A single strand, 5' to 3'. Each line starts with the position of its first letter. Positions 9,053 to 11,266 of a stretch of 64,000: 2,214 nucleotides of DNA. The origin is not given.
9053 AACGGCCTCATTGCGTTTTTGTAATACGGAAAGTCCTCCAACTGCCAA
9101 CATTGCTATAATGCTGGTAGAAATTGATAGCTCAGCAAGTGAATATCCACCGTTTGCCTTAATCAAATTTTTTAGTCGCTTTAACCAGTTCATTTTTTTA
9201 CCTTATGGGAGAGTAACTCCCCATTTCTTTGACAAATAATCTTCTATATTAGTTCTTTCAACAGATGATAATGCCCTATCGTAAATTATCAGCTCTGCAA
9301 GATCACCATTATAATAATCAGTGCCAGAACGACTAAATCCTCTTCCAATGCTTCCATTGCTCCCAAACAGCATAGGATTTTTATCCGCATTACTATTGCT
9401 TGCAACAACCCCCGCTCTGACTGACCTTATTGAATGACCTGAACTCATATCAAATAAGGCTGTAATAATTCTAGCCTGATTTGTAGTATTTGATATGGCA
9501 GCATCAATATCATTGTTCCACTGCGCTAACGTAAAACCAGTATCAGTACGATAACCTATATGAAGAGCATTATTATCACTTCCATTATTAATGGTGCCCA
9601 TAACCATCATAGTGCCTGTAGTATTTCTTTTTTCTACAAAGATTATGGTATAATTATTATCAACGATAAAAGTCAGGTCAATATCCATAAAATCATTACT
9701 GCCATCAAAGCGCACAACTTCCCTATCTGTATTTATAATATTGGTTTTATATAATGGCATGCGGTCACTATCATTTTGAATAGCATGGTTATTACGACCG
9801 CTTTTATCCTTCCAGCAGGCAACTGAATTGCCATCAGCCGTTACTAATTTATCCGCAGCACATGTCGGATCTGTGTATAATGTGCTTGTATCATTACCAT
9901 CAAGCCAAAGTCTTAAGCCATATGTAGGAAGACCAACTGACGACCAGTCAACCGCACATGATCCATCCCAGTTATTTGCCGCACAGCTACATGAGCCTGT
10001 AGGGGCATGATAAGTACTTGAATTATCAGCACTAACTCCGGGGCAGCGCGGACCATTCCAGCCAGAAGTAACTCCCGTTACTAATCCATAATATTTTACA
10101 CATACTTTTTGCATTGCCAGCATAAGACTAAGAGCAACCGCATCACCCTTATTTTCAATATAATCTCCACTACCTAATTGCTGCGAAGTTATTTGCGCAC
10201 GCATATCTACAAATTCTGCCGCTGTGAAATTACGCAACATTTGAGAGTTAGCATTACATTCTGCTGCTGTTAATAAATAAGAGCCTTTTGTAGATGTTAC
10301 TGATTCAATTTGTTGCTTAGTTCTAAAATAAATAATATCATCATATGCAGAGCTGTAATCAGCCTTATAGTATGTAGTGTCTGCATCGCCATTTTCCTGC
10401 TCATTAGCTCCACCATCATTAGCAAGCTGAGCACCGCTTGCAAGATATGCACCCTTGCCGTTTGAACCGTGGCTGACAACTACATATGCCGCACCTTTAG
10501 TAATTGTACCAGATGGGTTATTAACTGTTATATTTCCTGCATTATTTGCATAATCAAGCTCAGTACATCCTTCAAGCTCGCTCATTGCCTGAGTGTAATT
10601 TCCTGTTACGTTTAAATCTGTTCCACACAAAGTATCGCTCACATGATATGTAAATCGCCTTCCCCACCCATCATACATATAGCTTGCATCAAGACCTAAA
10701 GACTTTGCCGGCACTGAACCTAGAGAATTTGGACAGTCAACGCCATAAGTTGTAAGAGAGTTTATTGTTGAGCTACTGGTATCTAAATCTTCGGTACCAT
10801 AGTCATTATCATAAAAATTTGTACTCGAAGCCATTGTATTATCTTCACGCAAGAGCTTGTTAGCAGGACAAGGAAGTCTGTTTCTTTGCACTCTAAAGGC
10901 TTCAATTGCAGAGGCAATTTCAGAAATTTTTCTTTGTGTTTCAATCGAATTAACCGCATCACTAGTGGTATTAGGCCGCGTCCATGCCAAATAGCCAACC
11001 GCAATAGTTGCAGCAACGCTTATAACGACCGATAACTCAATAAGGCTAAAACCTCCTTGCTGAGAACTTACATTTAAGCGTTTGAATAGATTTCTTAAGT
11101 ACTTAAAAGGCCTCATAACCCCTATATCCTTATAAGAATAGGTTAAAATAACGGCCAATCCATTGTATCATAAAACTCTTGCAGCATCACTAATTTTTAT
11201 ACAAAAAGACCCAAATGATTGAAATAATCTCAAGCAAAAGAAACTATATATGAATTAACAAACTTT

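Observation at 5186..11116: Two tandem giant 'modular pilins': type IV prepilin signals fused to one and four LamG lectin modules, with no pilus machinery nearby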

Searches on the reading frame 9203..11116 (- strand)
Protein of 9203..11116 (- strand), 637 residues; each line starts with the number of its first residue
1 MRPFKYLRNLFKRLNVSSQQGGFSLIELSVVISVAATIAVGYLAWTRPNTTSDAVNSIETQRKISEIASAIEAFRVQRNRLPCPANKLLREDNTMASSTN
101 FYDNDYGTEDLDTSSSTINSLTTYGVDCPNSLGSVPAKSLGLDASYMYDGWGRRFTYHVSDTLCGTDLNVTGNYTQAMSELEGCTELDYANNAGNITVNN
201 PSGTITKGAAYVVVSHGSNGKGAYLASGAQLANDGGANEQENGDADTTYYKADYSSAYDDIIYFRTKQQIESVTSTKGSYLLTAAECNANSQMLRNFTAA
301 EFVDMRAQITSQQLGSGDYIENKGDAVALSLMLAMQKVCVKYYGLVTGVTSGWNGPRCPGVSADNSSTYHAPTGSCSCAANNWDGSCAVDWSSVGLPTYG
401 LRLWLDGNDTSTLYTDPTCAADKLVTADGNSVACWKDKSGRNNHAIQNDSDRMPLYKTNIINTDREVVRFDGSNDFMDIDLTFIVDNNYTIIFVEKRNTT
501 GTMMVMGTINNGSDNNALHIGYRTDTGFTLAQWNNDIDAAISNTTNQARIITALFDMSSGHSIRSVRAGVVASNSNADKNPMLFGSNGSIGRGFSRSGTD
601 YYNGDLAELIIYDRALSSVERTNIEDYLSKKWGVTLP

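Call 3: search_protein_families(library=pfam, proteins=[window:9203-11116:-], max_evalue=1)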
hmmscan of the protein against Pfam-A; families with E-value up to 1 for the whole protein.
window:9203-11116:- (637 aa): 3 families
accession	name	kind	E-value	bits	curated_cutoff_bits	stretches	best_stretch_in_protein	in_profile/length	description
PF13385.13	Laminin_G_3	-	2e-06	28.5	27.6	1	486-618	16-147/151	Concanavalin A-like lectin/glucanases superfamily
PF07963.17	N_methyl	-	0.0029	17.5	21.2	1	19-41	3-25/27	Prokaryotic N-terminal methylation motif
PF12481.13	DUF3700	-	0.17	11.7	27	1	62-91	99-128/228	Aluminium induced protein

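Call 4: search_protein_families(library=ncbifam, proteins=[window:9203-11116:-], max_evalue=1)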
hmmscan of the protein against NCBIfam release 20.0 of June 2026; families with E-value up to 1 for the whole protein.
window:9203-11116:- (637 aa): 3 families
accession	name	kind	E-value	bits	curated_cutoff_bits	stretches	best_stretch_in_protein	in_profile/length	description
TIGR02532.1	IV_pilin_GFxxxE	domain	0.00029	20.6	16.3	1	20-41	1-22/24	prepilin-type N-terminal cleavage/methylation domain-containing protein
TIGR01710.1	typeII_sec_gspG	equivalog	0.11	12.5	88.85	1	22-86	2-64/134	type II secretion system major pseudopilin GspG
NF007800.0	PRK10506.1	equivalog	0.13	12.1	158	1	17-47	5-36/163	prepilin peptidase-dependent protein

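Call 8: find_homologous_proteins(query=window:9203-11116:-, max_evalue=0.001)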
Query window:9203-11116:- (637 aa): 105 proteins with E <= 0.001 among 8000 candidates.
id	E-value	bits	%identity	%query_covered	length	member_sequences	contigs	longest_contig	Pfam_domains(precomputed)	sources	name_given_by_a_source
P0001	0.0e+0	1441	100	100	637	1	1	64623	PF13385.14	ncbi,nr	ncbi:prepilin-type N-terminal cleavage/methylation domain-containing protein [Rickettsiales bacteriu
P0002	2.8e-147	510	44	99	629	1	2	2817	-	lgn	-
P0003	2.5e-141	491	41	99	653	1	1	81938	PF13385.14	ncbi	-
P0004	1.3e-131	459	41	97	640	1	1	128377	PF13385.14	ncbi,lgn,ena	-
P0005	1.3e-131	459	38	97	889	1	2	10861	-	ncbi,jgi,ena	jgi:type II secretory pathway pseudopilin PulG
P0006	1.3e-126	442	38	97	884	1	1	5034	-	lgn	-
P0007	2.1e-126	442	41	97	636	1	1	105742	PF13385.14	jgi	jgi:type II secretory pathway pseudopilin PulG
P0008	1.5e-121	425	38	98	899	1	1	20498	-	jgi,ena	-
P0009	2.4e-121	425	40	100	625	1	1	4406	-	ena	-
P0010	1.1e-118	416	37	97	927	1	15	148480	-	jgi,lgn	jgi:type II secretory pathway pseudopilin PulG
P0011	2.6e-117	411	40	97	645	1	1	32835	-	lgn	-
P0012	9.2e-113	396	38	97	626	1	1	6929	-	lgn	-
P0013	1.8e-112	395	35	98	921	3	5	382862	PF13385.14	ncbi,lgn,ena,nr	ncbi:MAG: hypothetical protein PQ612_08045 [Rickettsiales bacterium]|nr:hypothetical protein [Pseudo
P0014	2.3e-112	395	39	97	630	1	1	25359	PF13385.14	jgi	jgi:prepilin-type N-terminal cleavage/methylation domain-containing protein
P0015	3.6e-110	388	38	99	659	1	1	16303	-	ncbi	-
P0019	3.4e-102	362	37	99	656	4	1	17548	PF13385.14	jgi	-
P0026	6.6e-90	321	42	59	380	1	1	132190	-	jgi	-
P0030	6.6e-85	304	39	58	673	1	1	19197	PF14870.13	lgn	-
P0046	3.0e-31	127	34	38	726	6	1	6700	PF13385.14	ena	-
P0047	1.6e-30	125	33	37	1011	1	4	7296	PF13385.14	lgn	-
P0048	3.0e-29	121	32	37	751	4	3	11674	PF13385.14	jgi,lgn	jgi:hypothetical protein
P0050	6.5e-25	106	30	59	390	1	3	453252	-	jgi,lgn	jgi:hypothetical protein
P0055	2.6e-19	88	33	37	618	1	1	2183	PF07953.21,PF13385.14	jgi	jgi:hypothetical protein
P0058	2.2e-18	85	31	41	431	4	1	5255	PF07963.18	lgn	-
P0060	1.9e-17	82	32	37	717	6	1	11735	PF07953.21,PF13385.14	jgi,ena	jgi:hypothetical protein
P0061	2.0e-17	82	34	37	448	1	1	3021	PF13385.14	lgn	-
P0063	2.6e-17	81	53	12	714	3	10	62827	PF07953.21,PF13385.14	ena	-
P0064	6.5e-17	80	28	36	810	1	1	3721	PF13287.13,PF13385.14,PF13290.14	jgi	jgi:hypothetical protein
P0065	8.2e-17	80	33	36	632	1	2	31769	PF13385.14,PF10102.15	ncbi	-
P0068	8.5e-16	76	44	15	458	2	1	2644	PF13385.14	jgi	jgi:hypothetical protein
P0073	1.0e-13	69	28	37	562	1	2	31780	PF13385.14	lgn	-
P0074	2.2e-13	68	26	41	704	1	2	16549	PF25174.2,PF07963.18,PF23381.2,PF24817.2,PF00400.39,PF23414.2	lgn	-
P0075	3.0e-13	68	32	32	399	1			PF07963.18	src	-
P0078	1.1e-11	63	31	33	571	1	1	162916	PF01436.28,PF06739.18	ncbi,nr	ncbi:MAG: hypothetical protein KIT17_01030 [Rubrivivax sp.]|nr:hypothetical protein [Rubrivivax sp.]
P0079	5.6e-11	60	27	34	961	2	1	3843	PF13385.14,PF00353.26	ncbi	ncbi:MAG: hypothetical protein ACD_41C00073G0001, partial [uncultured bacterium]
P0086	3.0e-8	51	27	39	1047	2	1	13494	PF13385.14,PF00041.28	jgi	jgi:hypothetical protein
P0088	2.0e-7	49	27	40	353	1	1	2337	PF07963.18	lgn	-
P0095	2.2e-5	42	26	37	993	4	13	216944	PF13385.14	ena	-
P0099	1.6e-4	39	29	20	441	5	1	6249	PF07963.18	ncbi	-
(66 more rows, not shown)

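Call 10: find_encoding_contigs(protein=P0013, flank=10000, max_places=2)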
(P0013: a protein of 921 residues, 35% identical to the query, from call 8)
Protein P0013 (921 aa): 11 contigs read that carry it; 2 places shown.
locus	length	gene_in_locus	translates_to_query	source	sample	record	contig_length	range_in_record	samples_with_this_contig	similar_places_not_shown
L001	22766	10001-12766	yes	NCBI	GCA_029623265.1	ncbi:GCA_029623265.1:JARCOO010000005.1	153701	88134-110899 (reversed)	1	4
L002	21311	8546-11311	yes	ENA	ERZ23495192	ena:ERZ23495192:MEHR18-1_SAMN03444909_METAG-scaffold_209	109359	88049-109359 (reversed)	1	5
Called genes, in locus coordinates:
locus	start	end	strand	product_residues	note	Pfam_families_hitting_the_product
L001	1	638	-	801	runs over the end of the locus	PF13188:PAS_8 (faint), PF12860:PAS_7, PF00512:HisKA, PF02518:HATPase_c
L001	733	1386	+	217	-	PF13441:Gly-zipper_YMGG, PF13488:Gly-zipper_Omp (weak), PF00691:OmpA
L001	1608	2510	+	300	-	PF00072:Response_reg, PF13581:HATPase_c_2 (weak)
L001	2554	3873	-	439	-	PF05221:AdoHcyase, PF00670:AdoHcyase_NAD, PF02826:2-Hacid_dh_C (weak), PF07991:KARI_N (faint)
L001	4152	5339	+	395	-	PF01053:Cys_Met_Meta_PP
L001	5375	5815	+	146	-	-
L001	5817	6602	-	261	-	PF00950:ABC-3, PF01032:FecCD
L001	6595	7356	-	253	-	PF00005:ABC_tran, PF02463:SMC_N (faint), PF13401:AAA_22 (faint), PF13304:AAA_21 (faint)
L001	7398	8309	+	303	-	PF01297:ZnuA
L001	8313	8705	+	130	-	PF01502:PRA-CH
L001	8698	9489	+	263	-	PF13531:SBP_bac_11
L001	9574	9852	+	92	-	PF11020:DUF2610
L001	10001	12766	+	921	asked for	PF13385:Laminin_G_3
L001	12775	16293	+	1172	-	PF13385:Laminin_G_3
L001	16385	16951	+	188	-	-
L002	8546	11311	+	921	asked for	PF13385:Laminin_G_3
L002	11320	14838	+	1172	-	PF13385:Laminin_G_3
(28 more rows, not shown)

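Call 11: find_encoding_contigs(protein=P0004, flank=10000, max_places=2)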
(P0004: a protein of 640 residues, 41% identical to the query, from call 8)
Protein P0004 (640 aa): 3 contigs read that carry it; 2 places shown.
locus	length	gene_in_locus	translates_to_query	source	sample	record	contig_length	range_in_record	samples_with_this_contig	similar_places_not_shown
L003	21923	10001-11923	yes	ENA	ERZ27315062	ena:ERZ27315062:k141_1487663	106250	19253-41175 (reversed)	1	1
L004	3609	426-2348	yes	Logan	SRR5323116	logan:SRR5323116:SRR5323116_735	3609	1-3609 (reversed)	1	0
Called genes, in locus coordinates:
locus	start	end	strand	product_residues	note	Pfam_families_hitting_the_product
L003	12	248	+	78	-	-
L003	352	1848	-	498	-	PF00768:Peptidase_S11, PF13354:Beta-lactamase2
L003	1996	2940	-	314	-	PF00849:PseudoU_synth_2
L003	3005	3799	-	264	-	PF03819:MazG, PF01503:PRA-PH (weak), PF03819:MazG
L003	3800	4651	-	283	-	PF03544:TonB_C, PF13103:TonB_2 (weak)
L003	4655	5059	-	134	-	PF02472:ExbD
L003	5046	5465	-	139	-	PF02472:ExbD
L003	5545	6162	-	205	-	PF01618:MotA_ExbB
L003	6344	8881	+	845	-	PF07787:TMEM43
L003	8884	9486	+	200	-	PF00156:Pribosyltran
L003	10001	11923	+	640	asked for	PF13385:Laminin_G_3 (weak)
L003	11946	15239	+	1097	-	-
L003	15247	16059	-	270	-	PF00795:CN_hydrolase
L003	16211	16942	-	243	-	PF18912:DZR_2, PF00156:Pribosyltran (weak)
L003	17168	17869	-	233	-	PF02129:Peptidase_S15, PF12146:Hydrolase_4, PF20408:Abhydrolase_11 (weak), PF00561:Abhydrolase_1, PF12697:Abhydrolase_6 (faint), PF00326:Peptidase_S9 (faint)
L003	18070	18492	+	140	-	PF02082:Rrf2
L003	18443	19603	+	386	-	PF00266:Aminotran_5, PF01212:Beta_elim_lyase (weak)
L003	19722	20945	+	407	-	PF00266:Aminotran_5, PF00155:Aminotran_1_2 (weak), PF01041:DegT_DnrJ_EryC1 (weak), PF01212:Beta_elim_lyase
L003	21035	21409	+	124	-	PF01592:NifU_N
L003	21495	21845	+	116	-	PF01521:Fe-S_biosyn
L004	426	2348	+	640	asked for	PF13385:Laminin_G_3 (weak)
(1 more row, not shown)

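Call 12: find_encoding_contigs(protein=P0026, flank=10000, max_places=2)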
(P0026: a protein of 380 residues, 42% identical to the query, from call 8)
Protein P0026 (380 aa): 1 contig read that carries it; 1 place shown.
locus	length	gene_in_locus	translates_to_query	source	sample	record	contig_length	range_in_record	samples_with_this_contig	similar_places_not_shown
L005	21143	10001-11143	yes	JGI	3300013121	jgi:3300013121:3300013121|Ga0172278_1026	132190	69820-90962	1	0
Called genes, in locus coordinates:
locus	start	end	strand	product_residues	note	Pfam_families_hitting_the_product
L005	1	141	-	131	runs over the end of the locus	PF01127:Sdh_cyt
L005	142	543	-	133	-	PF01127:Sdh_cyt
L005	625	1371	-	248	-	PF00483:NTP_transferase, PF12804:NTP_transf_3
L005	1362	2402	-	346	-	PF01636:APH, PF02958:EcKL (faint)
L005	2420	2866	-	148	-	PF02367:TsaE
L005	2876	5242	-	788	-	PF08448:PAS_4 (faint), PF13188:PAS_8 (faint), PF12860:PAS_7, PF00512:HisKA, PF02518:HATPase_c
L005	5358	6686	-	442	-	PF05221:AdoHcyase, PF02826:2-Hacid_dh_C (weak), PF00670:AdoHcyase_NAD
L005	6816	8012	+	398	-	PF01053:Cys_Met_Meta_PP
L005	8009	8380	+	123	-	PF01502:PRA-CH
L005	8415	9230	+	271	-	PF13531:SBP_bac_11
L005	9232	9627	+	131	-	-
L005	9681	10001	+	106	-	PF11020:DUF2610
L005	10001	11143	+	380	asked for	-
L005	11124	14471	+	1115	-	PF13385:Laminin_G_3 (faint)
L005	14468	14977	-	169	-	-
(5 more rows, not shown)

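Call 13: find_encoding_contigs(protein=P0007, flank=10000, max_places=2)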
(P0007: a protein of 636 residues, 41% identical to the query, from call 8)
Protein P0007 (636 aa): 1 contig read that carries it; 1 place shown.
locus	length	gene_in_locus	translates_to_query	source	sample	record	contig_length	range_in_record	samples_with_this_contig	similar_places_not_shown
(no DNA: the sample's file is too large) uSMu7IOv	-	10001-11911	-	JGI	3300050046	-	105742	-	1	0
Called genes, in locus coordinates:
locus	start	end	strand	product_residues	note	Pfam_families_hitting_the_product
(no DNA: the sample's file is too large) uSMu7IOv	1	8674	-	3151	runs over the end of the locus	PF26745:SPM, PF00353:HemolysinCabind, PF06594:HCBP_related, PF06594:HCBP_related, PF06594:HCBP_related, PF06594:HCBP_related, PF00353:HemolysinCabind, PF06594:HCBP_related, +23 more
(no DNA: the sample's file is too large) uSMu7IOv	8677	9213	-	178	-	-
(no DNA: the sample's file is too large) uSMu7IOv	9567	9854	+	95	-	PF11020:DUF2610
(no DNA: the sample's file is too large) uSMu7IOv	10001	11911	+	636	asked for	PF13385:Laminin_G_3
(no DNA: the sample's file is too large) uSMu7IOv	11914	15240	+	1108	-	PF13385:Laminin_G_3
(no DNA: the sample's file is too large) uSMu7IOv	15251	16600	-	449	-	PF00579:tRNA-synt_1b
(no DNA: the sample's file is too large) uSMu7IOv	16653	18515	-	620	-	PF02743:dCache_1, PF00512:HisKA, PF02518:HATPase_c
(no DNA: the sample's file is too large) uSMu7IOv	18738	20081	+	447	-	-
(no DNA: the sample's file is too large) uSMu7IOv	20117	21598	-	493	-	PF06850:PHB_depo_C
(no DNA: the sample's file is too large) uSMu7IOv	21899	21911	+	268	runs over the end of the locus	PF00089:Trypsin, PF13365:Trypsin_2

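Call 29: list_cluster_members(proteins=[window:9203-11116:-, window:5186-9193:-, window:61031-61846:-, window:59606-61027:+])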
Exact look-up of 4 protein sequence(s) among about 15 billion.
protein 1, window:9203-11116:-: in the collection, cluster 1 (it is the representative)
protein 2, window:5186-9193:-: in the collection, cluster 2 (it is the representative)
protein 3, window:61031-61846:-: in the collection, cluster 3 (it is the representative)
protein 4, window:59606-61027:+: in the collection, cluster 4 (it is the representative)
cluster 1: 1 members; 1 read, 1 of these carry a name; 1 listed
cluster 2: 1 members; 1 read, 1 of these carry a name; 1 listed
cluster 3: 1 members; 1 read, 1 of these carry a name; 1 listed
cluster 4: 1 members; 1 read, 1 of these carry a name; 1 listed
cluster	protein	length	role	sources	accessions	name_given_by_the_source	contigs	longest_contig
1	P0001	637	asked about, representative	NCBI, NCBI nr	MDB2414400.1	prepilin-type N-terminal cleavage/methylation domain-containing protein [Rickettsiales ...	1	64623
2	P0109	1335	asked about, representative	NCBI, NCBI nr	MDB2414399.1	LamG domain-containing protein [Rickettsiales bacterium]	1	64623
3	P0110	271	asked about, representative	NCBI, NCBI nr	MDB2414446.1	prepilin peptidase [Rickettsiales bacterium]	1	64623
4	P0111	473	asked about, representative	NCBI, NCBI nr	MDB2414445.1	hypothetical protein N9W34_01590 [Rickettsiales bacterium] | hypothetical protein [Rickettsiales bacterium]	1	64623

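Call 30: predict_structure(alignment_id=A1)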
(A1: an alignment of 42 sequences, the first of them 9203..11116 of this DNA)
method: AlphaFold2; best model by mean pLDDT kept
length: 637 residues; sequences in the alignment: 42
mean_pLDDT: 81.2   pTM: 0.52
mean pLDDT of the five models: 81.2, 80.1, 79.4, 79.0, 78.1
residues with pLDDT >= 90: 258; 70-90: 226; 50-70: 126; < 50: 27
segments of 3 or more residues with pLDDT < 50: 1-3, 15-20, 308-323
pLDDT, mean of each block of 10 residues (from residue 1): 50 50 67 80 73 89 95 92 96 85 90 83 88 96 95 98 88 83 91 97 97 96 95 87 95 90 96 66 87 82 61 40 61 84 66 81 69 70 66 73 93 96 94 95 95 94 85 90 73 89 78 64 61 55 77 84 70 72 74 73 94 91 86 74
secondary structure, 60 per line:
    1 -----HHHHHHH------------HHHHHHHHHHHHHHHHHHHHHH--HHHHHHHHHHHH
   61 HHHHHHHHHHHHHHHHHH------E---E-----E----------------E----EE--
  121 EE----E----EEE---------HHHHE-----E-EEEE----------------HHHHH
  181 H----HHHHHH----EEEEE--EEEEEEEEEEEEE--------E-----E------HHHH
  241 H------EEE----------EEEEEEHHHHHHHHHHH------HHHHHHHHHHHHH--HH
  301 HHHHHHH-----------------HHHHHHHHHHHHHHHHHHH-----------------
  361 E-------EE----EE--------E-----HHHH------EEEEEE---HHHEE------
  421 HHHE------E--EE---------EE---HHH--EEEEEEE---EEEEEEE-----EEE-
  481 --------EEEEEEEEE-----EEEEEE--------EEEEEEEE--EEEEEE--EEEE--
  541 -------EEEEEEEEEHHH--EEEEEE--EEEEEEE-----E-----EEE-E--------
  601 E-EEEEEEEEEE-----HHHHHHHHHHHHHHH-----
elements in order: H6-12 H25-46 H49-78 E132-134 H144-147 E156-159 H176-181 H186-191 E196-200 E203-215 H237-241 E248-250 E261-266 H267-277 H284-296 H299-307 H325-343 H391-394 E401-406 E455-461 E465-471 E477-479 E489-497 E503-508 E517-524 E527-532 E535-538 E548-556 E562-567 E570-576 E588-590 E603-612 H618-632
